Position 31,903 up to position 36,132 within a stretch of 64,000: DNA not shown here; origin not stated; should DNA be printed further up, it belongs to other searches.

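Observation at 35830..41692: Unrecognised conserved C-terminal module shared by the two beta-helix surface proteins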

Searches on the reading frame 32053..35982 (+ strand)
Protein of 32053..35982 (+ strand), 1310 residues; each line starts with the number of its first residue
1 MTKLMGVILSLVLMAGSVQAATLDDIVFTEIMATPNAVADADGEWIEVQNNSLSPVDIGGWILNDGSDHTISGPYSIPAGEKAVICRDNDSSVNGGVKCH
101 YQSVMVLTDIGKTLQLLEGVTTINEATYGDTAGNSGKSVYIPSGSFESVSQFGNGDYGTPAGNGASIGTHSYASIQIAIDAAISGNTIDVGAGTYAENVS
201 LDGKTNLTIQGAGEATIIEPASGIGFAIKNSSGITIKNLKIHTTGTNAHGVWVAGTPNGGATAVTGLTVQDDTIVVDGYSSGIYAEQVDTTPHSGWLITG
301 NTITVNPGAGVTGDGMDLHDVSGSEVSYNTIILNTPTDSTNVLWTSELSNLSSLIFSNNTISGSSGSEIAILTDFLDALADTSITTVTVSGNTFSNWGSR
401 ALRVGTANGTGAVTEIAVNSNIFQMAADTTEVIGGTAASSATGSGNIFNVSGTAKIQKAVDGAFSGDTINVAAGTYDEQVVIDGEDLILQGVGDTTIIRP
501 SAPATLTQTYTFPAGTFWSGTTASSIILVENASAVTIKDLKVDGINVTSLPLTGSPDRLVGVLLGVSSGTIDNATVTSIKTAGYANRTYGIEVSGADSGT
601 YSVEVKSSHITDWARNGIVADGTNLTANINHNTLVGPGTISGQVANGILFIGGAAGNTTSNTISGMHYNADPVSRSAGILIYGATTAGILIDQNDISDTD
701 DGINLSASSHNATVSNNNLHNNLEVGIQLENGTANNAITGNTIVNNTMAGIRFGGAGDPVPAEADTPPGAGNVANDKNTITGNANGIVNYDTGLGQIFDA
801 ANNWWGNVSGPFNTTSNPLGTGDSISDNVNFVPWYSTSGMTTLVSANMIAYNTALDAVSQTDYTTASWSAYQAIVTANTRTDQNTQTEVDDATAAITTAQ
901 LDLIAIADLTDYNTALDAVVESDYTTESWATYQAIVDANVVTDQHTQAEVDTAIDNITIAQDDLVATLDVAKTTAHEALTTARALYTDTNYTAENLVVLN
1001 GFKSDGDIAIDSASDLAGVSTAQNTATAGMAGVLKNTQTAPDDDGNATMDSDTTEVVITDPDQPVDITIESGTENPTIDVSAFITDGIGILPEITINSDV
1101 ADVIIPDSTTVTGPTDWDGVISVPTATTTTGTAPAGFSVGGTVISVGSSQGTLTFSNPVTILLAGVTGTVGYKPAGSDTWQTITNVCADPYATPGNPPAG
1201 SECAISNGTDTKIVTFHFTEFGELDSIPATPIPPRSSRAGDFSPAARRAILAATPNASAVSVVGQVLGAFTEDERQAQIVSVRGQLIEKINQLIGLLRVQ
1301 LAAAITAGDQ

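Call 9: search_protein_families(library=pfam, proteins=[window:32053-35982:+], max_evalue=1)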
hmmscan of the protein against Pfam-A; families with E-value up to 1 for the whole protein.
window:32053-35982:+ (1310 aa): 5 families
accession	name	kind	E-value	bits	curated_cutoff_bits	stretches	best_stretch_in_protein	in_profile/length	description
PF13229.12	Beta_helix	-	5.7e-17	62.2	25.9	4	616-793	1-148/158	Right handed beta helix region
PF00932.25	LTD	-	1.8e-10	41.6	34.3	1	20-96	2-74/109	Lamin Tail Domain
PF05048.19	NosD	-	2.5e-08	34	23.6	2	622-770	23-137/212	Periplasmic copper-binding protein (NosD)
PF06480.20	FtsH_ext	-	0.03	15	25.5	1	354-422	13-68/103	FtsH Extracellular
PF07602.17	DUF1565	-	0.15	11.8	20.3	1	634-802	56-221/257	Protein of unknown function (DUF1565)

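Call 10: search_protein_families(library=ncbifam, proteins=[window:32053-35982:+], max_evalue=1)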
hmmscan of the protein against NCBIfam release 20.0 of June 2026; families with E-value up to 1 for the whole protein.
window:32053-35982:+ (1310 aa): 2 families
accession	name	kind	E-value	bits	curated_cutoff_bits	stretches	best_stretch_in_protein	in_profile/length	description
TIGR04247.1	NosD_copper_fam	subfamily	2.4e-12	46.2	300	3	175-331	1-145/377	nitrous oxide reductase family maturation protein NosD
TIGR03804.1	para_beta_helix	repeat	9.3e-05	22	19.45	3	702-747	1-43/44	parallel beta-helix repeat protein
